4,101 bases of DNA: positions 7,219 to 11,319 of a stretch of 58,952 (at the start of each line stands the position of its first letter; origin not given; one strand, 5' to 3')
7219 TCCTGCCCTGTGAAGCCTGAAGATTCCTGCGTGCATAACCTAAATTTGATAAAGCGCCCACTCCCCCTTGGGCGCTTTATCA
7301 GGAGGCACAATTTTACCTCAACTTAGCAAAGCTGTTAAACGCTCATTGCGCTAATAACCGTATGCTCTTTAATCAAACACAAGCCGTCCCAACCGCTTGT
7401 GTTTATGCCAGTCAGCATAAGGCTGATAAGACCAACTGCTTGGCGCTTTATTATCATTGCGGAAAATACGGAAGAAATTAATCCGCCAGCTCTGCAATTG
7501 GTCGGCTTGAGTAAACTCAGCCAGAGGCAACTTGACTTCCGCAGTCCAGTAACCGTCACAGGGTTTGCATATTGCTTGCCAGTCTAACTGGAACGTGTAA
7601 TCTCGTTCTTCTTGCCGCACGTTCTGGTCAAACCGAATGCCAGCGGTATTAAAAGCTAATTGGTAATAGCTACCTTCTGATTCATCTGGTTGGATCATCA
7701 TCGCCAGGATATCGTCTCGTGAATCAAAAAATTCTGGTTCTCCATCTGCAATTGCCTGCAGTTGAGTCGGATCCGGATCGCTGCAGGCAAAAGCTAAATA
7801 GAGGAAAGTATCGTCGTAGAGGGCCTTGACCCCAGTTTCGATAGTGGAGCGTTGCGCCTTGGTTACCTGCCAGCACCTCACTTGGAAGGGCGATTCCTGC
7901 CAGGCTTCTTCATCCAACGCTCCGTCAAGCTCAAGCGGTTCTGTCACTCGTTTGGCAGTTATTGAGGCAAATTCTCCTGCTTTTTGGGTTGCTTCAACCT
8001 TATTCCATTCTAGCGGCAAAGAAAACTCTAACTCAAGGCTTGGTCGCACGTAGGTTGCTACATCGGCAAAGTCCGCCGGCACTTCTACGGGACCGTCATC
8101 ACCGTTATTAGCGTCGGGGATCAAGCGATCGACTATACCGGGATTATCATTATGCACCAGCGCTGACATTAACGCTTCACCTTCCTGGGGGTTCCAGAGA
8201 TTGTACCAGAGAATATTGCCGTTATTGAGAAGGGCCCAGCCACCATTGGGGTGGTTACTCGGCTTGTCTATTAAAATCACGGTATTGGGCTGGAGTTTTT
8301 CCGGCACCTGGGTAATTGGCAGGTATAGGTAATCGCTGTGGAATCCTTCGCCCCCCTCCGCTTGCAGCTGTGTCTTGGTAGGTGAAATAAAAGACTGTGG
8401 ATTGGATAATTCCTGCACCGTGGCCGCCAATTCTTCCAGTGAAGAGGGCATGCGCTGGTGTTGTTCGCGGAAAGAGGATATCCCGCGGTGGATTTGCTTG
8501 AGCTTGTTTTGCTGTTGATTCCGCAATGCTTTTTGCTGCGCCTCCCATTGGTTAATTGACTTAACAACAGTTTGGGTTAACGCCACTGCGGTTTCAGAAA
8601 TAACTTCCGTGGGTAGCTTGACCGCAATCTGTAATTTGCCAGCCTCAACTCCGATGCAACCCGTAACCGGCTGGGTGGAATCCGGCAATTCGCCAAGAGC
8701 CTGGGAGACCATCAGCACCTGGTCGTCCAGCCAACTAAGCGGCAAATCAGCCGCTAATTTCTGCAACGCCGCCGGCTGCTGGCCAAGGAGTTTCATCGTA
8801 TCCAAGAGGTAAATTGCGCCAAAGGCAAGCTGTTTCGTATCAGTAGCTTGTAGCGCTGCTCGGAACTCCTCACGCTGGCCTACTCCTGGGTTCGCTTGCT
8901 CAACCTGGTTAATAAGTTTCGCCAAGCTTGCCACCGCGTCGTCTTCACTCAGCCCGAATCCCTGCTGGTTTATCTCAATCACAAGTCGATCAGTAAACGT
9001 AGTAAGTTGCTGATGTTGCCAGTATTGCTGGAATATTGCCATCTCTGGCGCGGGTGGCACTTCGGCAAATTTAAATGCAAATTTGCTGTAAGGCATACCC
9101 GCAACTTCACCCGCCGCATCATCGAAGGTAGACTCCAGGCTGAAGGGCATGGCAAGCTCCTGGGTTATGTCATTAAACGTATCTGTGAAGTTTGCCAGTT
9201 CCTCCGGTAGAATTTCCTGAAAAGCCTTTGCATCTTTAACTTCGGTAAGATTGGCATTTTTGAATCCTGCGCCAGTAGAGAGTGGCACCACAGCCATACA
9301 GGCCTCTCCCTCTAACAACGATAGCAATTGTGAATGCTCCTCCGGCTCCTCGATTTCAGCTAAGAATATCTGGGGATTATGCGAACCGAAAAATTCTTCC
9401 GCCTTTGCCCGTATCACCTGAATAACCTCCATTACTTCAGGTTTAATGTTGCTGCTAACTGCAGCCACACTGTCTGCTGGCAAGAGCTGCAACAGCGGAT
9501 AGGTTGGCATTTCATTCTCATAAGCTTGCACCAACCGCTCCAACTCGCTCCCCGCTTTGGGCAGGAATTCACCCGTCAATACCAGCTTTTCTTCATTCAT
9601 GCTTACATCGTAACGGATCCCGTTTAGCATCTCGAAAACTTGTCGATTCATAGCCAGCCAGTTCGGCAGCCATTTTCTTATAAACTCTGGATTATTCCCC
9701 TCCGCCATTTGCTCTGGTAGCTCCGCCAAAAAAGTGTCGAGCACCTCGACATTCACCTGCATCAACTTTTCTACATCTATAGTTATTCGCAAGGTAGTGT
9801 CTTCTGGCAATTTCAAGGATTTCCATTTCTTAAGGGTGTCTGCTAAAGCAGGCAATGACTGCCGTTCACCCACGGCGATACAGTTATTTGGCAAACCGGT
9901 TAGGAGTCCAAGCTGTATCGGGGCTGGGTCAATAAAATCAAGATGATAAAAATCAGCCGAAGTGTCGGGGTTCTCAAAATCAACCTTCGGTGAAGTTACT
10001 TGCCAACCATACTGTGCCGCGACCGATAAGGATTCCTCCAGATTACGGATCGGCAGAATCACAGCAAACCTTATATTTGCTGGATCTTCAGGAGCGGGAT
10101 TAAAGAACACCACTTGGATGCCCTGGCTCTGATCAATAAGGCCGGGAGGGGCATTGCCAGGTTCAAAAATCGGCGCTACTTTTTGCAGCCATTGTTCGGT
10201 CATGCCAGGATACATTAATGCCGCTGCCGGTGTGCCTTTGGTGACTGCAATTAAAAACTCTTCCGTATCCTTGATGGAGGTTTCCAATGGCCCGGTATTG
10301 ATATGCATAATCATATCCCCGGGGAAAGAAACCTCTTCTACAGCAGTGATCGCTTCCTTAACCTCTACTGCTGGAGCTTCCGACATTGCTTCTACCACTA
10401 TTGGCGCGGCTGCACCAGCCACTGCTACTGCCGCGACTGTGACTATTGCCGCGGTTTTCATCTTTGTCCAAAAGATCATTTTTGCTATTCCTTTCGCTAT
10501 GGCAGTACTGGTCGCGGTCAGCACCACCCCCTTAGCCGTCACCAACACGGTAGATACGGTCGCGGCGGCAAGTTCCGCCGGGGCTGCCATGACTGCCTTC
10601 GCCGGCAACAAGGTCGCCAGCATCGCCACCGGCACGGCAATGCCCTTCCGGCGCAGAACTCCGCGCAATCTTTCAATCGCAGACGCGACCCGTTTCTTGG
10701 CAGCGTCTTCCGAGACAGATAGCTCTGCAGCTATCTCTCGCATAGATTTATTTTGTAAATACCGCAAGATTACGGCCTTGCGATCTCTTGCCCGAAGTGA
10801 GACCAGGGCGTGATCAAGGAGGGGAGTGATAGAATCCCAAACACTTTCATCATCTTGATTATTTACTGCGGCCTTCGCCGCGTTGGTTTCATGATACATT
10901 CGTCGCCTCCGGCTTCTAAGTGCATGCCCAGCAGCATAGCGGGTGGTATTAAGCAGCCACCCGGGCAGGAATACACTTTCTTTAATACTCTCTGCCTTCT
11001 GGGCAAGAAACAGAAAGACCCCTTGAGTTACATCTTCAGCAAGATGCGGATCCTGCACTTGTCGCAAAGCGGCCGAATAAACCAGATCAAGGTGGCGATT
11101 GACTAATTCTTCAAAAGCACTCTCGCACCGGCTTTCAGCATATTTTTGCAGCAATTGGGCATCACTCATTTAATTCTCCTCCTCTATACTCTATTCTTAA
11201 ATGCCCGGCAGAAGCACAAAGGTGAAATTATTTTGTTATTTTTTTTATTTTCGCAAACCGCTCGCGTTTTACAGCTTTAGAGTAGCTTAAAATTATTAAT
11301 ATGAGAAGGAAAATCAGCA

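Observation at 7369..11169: One-polypeptide ECF sigma factor, TM anchor and ~1000-aa ectodomain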

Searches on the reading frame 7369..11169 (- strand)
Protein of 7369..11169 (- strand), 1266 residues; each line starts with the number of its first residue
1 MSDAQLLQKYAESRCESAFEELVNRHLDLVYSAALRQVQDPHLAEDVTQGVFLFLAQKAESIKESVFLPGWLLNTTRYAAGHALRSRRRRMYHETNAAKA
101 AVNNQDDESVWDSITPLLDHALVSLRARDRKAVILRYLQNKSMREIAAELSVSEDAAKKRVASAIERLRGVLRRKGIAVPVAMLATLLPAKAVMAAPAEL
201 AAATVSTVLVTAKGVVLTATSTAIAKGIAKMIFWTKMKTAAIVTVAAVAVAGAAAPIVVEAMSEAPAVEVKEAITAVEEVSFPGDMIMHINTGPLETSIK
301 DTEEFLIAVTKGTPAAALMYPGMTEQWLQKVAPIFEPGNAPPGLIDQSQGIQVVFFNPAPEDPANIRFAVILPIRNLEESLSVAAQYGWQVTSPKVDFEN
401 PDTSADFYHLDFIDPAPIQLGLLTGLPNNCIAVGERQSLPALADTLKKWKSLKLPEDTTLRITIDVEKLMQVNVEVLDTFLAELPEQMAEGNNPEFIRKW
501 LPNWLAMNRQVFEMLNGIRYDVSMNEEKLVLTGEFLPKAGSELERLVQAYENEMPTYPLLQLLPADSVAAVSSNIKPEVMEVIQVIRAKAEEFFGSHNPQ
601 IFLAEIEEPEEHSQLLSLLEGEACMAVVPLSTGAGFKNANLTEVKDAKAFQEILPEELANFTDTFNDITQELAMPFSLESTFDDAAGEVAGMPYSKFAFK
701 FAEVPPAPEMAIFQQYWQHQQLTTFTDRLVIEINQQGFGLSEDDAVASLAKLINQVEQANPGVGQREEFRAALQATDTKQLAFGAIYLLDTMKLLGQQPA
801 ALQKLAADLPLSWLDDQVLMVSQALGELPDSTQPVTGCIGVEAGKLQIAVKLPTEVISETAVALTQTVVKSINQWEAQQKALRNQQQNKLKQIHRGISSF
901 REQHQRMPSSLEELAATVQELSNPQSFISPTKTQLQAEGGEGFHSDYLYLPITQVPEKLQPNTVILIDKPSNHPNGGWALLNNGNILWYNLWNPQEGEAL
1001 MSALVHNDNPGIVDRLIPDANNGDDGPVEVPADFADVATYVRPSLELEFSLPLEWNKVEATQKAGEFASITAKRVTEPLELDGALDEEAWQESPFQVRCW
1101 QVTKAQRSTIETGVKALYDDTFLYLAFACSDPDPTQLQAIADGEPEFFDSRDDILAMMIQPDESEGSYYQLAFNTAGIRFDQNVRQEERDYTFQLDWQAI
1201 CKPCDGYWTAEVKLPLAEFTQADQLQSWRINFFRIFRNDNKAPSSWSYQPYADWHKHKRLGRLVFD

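Call 5: search_protein_families(library=pfam, proteins=[window:7369-11169:-], max_evalue=1)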
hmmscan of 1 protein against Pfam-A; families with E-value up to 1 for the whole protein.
window:7369-11169:- (1266 aa): 10 families
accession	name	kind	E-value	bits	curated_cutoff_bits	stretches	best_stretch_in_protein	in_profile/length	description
PF04542.20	Sigma70_r2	-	8.3e-09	35.6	24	1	22-90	1-71/71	Sigma-70 region 2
PF08281.18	Sigma70_r4_2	-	1.4e-08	34.7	25.7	1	118-168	4-54/54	Sigma-70, region 4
PF04545.22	Sigma70_r4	-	8.9e-08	32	24.1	1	121-169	1-49/50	Sigma-70, region 4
PF06452.16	CBM9_1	-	0.00053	20.4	23.4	1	1082-1227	2-141/185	Carbohydrate family 9 binding domain-like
PF06530.18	Phage_antitermQ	-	0.0049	17.2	26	1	122-175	60-113/118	Phage antitermination protein Q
PF07638.17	Sigma70_ECF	-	0.015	15.6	21.1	1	121-167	132-178/185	ECF sigma factor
PF09325.15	Vps5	-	0.018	15.1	27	1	868-923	18-73/236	Vps5 C terminal like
PF13384.12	HTH_23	-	0.067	13.5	24.6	1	125-157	2-34/50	Homeodomain-like domain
PF07889.17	DUF1664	-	0.11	13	34.6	1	857-925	57-124/124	Protein of unknown function (DUF1664)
PF13518.12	HTH_28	-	0.18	12.4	25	1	130-159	2-31/52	Helix-turn-helix domain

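Call 6: search_protein_families(library=ncbifam, proteins=[window:7369-11169:-], max_evalue=1)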
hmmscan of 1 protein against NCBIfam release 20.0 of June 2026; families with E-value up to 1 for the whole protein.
window:7369-11169:- (1266 aa): 76 families (the best 25 are shown)
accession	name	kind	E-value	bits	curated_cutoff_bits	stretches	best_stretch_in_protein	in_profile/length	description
TIGR02937.1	sigma70-ECF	superfamily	7.3e-22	77.8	42.9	1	17-169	1-162/165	sigma-70 family RNA polymerase sigma factor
NF009166.1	PRK12513.1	equivalog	1.9e-18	66.8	206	1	2-174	8-188/193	RNA polymerase sigma factor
TIGR02985.1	Sig70_bacteroi1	subfamily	2.7e-17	63.5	126.4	1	18-170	2-160/162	RNA polymerase sigma-70 factor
NF009168.0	PRK12515.1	subfamily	3e-17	62.7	236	1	2-178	8-185/189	RNA polymerase sigma factor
NF004113.0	PRK05602.1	equivalog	5.1e-16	58.9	208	1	2-175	31-204/211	RNA polymerase sigma factor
TIGR02983.1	SigE-fam_strep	subfamily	1.9e-15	57.1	141.55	1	16-171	5-157/162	SigE family RNA polymerase sigma factor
NF009172.0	PRK12519.1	subfamily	1.1e-14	54.5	222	1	2-174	15-191/194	RNA polymerase sigma factor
NF007225.0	PRK09643.1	equivalog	6.1e-14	52.2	190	1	2-173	13-183/204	RNA polymerase sigma factor SigM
TIGR02959.1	SigZ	equivalog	5.2e-13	49.2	168.65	1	36-172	14-148/170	RNA polymerase sigma factor SigZ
NF007227.0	PRK09645.1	subfamily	8e-13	48.7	202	1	16-177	12-175/177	sigma-70 family RNA polymerase sigma factor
NF007228.0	PRK09646.1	subfamily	1.3e-12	47.8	226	1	4-172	18-190/194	ECF RNA polymerase sigma factor SigK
NF007215.0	PRK09637.1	equivalog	2.9e-12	46.9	212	1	36-172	20-154/181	RNA polymerase sigma factor SigZ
NF007216.0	PRK09638.1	equivalog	3.7e-12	46.4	194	1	3-176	5-178/180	RNA polymerase sigma factor SigY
TIGR02989.1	Sig-70_gvs1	subfamily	1.4e-11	44.6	124.55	1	18-173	2-155/158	RNA polymerase sigma-70 factor, Rhodopirellula/Verrucomicrobium family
NF058625.1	sigma_PG0214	equivalog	2.7e-11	43.5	130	1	17-169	4-158/170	GFO_1088 family ECF-type sigma factor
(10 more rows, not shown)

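Call 10: find_homologous_proteins(query=window:7369-11169:-)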
Query window:7369-11169:- (1266 aa): 38 proteins with E <= 0.001 among 8000 candidates.
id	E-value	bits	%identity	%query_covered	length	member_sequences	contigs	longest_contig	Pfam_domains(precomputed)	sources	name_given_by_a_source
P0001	0.0e+0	2848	100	100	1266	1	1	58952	PF04545.23,PF04542.21,PF08281.19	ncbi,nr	ncbi:MAG: sigma-70 family RNA polymerase sigma factor [Planctomycetes bacterium]|nr:sigma-70 family 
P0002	1.7e-72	263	51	19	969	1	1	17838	PF23598.2,PF25019.1,PF04545.23,PF12799.14,PF04542.21,PF13855.13,PF08281.19,PF23952.2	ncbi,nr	ncbi:MAG: sigma-70 family RNA polymerase sigma factor [Planctomycetes bacterium]|nr:sigma-70 family 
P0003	2.4e-51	193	44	20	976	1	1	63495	PF10670.16,PF13715.13,PF25020.2,PF02369.23,PF20598.5,PF04545.23,PF04542.21,PF00775.28,PF13620.13,PF08281.19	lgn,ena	-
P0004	3.7e-51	192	44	19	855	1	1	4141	PF00085.27,PF08534.17,PF13905.13,PF04545.23,PF04542.21,PF00578.28,PF08281.19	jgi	jgi:RNA polymerase sigma factor (sigma-70 family)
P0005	2.3e-50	189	44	21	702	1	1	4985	PF17820.8,PF00595.30,PF04545.23,PF04542.21,PF08281.19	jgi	jgi:RNA polymerase sigma factor (sigma-70 family)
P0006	2.6e-49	186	40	21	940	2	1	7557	PF10670.16,PF13715.13,PF02369.23,PF20598.5,PF04545.23,PF04542.21,PF00775.28,PF13620.13,PF08281.19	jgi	-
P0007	1.2e-48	184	41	20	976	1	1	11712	PF10670.16,PF13715.13,PF14686.13,PF20598.5,PF04545.23,PF04542.21,PF13620.13,PF08281.19,PF22904.4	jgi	jgi:RNA polymerase sigma factor (sigma-70 family)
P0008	3.1e-48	182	47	16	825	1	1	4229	PF10670.16,PF04545.23,PF04542.21,PF00578.28,PF13620.13,PF08281.19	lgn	-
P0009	1.2e-47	181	44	20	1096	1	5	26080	PF10670.16,PF13715.13,PF14686.13,PF15976.12,PF04545.23,PF04542.21,PF13620.13,PF08281.19,PF09430.17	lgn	-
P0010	5.7e-47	178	40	20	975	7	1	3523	PF10670.16,PF13715.13,PF02369.23,PF20598.5,PF15976.12,PF04545.23,PF04542.21,PF00775.28,PF13620.13,PF08281.19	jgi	jgi:RNA polymerase sigma factor (sigma-70 family)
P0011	5.9e-47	178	41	20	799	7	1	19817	PF04545.23,PF04542.21,PF08281.19,PF13646.13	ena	-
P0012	9.2e-47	178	43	20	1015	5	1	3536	PF13715.13,PF14686.13,PF20598.5,PF04545.23,PF04542.21,PF13620.13,PF08281.19,PF09430.17,PF22904.4,PF17210.10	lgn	-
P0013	5.4e-46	175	35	25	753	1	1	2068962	PF26549.1,PF04545.23,PF26550.2,PF04542.21,PF08281.19,PF07676.19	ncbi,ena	-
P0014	9.9e-46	174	48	15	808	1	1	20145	PF10670.16,PF08534.17,PF04545.23,PF04542.21,PF00578.28,PF13620.13,PF08281.19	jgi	jgi:RNA polymerase sigma factor (sigma-70 family)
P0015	1.1e-45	174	43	20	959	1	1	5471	PF17789.8,PF04542.21,PF13620.13,PF08281.19,PF17210.10,PF24107.2,PF10670.16,PF13715.13,PF25020.2,PF02369.23,PF11974.15,PF14686.13,PF20598.5,PF04545.23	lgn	-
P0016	1.6e-45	173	45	16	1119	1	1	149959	PF17789.8,PF07210.19,PF17802.8,PF23193.2,PF04542.21,PF00775.28,PF13620.13,PF08281.19,PF17210.10,PF10670.16,PF13715.13,PF25020.2,PF02369.23,PF11974.15,PF20598.5,PF15976.12,PF04545.23,PF09430.17,PF22904.4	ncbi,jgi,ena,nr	ncbi:MAG TPA: sigma-70 family RNA polymerase sigma factor [Verrucomicrobiae bacterium]|nr:sigma-70 f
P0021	1.6e-42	164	41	21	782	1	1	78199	PF04545.23,PF04542.21,PF08281.19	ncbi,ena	-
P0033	1.7e-17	81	34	14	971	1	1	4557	PF13715.13,PF04542.21,PF13620.13,PF08281.19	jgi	jgi:RNA polymerase sigma factor (sigma-70 family)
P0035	2.5e-14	70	29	19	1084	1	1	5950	PF13360.14,PF25048.2,PF23342.2,PF02239.23,PF23393.3,PF23609.2,PF24797.2,PF20426.5,PF25460.2,PF23749.2,PF25178.1,PF23775.2,PF25173.2,PF23383.2,PF25171.2,PF12894.14,PF21031.3,PF24780.2,PF23761.2,PF25172.2,PF24782.3,PF08662.18,PF25047.1,PF26550.2,PF23756.2,PF23098.2,PF25168.2,PF24105.2,PF24805.2,PF2401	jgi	jgi:RNA polymerase sigma factor (sigma-70 family)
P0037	4.8e-12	63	30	14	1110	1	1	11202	PF25168.2,PF23586.3,PF24105.2,PF24817.2,PF10584.15,PF23393.3,PF00400.39,PF23414.2,PF25174.2,PF24814.2,PF23381.2,PF25173.2,PF12894.14,PF25175.2,PF04542.21,PF24796.2,PF08281.19,PF07676.19,PF24780.2,PF23409.2,PF25391.2,PF24807.2,PF25047.1,PF04545.23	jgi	jgi:RNA polymerase sigma factor (sigma-70 family)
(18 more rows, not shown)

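Call 49: find_encoding_contigs(protein=P0002, flank=8000, max_places=3)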
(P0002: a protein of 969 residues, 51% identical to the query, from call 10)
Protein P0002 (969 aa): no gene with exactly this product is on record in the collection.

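Call 56: find_encoding_contigs(protein=P0016, flank=6000, max_places=2)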
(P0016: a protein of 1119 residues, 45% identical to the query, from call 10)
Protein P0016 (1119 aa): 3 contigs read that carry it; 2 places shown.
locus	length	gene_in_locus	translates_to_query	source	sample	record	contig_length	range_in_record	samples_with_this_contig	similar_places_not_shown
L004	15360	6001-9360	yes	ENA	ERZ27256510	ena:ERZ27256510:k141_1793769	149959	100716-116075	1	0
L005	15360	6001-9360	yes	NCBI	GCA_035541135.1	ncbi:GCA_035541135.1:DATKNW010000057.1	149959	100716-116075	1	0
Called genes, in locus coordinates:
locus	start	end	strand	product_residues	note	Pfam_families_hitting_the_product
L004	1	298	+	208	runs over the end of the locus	PF04542:Sigma70_r2, PF08281:Sigma70_r4_2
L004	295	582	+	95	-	PF13490:zf-HC2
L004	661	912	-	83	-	-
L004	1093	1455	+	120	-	PF00903:Glyoxalase, PF12681:Glyoxalase_2 (weak), PF13669:Glyoxalase_4 (faint)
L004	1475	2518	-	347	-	PF01212:Beta_elim_lyase, PF00266:Aminotran_5 (weak)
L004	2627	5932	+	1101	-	PF04542:Sigma70_r2, PF04545:Sigma70_r4, PF08281:Sigma70_r4_2, PF02369:Big_1 (faint), PF09430:EMC7_beta-sandw (faint), PF13620:CarboxypepD_reg (weak), PF13715:CarbopepD_reg_2 (faint), PF13620:CarboxypepD_reg, +2 more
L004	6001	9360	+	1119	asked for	PF04542:Sigma70_r2, PF04545:Sigma70_r4, PF08281:Sigma70_r4_2, PF00775:Dioxygenase_C (faint), PF02369:Big_1 (faint), PF13620:CarboxypepD_reg, PF13715:CarbopepD_reg_2, PF13620:CarboxypepD_reg, +12 more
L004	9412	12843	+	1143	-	PF05977:MFS_3 (weak), PF07690:MFS_1, PF01553:Acyltransferase, PF00501:AMP-binding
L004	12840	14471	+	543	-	PF13231:PMT_2 (weak)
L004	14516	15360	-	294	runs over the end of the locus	-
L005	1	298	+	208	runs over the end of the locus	PF04542:Sigma70_r2, PF08281:Sigma70_r4_2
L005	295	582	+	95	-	PF13490:zf-HC2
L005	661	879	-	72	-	-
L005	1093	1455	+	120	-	PF00903:Glyoxalase, PF12681:Glyoxalase_2 (weak), PF13669:Glyoxalase_4 (faint)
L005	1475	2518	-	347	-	PF01212:Beta_elim_lyase, PF00266:Aminotran_5 (weak)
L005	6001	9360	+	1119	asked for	PF04542:Sigma70_r2, PF04545:Sigma70_r4, PF08281:Sigma70_r4_2, PF00775:Dioxygenase_C (faint), PF02369:Big_1 (faint), PF13620:CarboxypepD_reg, PF13715:CarbopepD_reg_2, PF13620:CarboxypepD_reg, +12 more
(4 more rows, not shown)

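Call 57: find_encoding_contigs(protein=P0021, flank=6000, max_places=2)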
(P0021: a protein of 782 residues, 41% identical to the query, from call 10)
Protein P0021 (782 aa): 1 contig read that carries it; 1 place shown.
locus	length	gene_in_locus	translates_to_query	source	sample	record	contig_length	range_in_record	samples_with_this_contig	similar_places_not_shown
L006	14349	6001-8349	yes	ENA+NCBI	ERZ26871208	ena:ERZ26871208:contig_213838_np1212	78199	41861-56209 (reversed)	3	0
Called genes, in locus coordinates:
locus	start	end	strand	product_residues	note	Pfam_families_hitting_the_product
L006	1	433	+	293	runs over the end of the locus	PF02558:ApbA (faint), PF02826:2-Hacid_dh_C (weak), PF03446:NAD_binding_2, PF03807:F420_oxidored, PF14833:NAD_binding_11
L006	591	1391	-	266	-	-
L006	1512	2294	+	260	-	PF00005:ABC_tran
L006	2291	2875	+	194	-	PF00528:BPD_transp_1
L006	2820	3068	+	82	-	PF00528:BPD_transp_1 (weak)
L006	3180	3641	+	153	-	PF09084:NMT1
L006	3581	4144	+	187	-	PF09084:NMT1 (weak)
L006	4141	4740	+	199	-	PF03352:Adenine_glyco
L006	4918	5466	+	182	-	PF04542:Sigma70_r2, PF08281:Sigma70_r4_2, PF04545:Sigma70_r4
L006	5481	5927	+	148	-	-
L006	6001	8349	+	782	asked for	PF04542:Sigma70_r2, PF04545:Sigma70_r4 (weak), PF08281:Sigma70_r4_2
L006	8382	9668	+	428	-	-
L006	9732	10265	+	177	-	-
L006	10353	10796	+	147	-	-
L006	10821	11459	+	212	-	-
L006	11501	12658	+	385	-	PF13243:SQHop_cyclase_C (faint)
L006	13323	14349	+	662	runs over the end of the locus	PF08478:POTRA_1 (faint), PF08479:POTRA_2 (faint), PF07244:POTRA, PF01103:Omp85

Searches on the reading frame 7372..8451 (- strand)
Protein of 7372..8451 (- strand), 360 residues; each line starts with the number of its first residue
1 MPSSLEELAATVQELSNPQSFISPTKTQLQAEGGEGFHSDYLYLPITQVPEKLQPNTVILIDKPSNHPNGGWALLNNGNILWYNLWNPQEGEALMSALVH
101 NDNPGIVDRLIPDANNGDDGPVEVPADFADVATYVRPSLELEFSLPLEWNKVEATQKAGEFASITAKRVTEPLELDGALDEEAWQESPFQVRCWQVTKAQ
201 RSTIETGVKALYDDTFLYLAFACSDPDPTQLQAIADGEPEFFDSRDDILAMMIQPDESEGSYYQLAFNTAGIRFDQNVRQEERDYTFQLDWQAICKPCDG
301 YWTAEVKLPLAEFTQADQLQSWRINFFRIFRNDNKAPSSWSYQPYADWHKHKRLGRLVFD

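Call 39: search_protein_families(library=pfam, proteins=[window:7372-8451:-], max_evalue=10)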
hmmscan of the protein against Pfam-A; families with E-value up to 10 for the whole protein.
window:7372-8451:- (360 aa): 1 family
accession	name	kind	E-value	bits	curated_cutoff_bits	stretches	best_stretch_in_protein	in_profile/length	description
PF06452.16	CBM9_1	-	7e-05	23.2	23.4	1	176-321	2-141/185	Carbohydrate family 9 binding domain-like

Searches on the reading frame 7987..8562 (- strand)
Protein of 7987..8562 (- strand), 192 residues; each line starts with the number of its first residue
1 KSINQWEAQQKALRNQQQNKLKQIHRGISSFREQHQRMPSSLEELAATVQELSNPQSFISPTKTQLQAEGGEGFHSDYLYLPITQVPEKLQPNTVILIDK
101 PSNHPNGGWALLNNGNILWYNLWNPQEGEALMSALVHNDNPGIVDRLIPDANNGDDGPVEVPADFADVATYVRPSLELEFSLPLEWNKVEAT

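Call 69: search_protein_families(library=ncbifam, proteins=[window:7987-8562:-], max_evalue=1)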
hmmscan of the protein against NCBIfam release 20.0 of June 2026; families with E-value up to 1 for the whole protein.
window:7987-8562:- (192 aa): 0 families
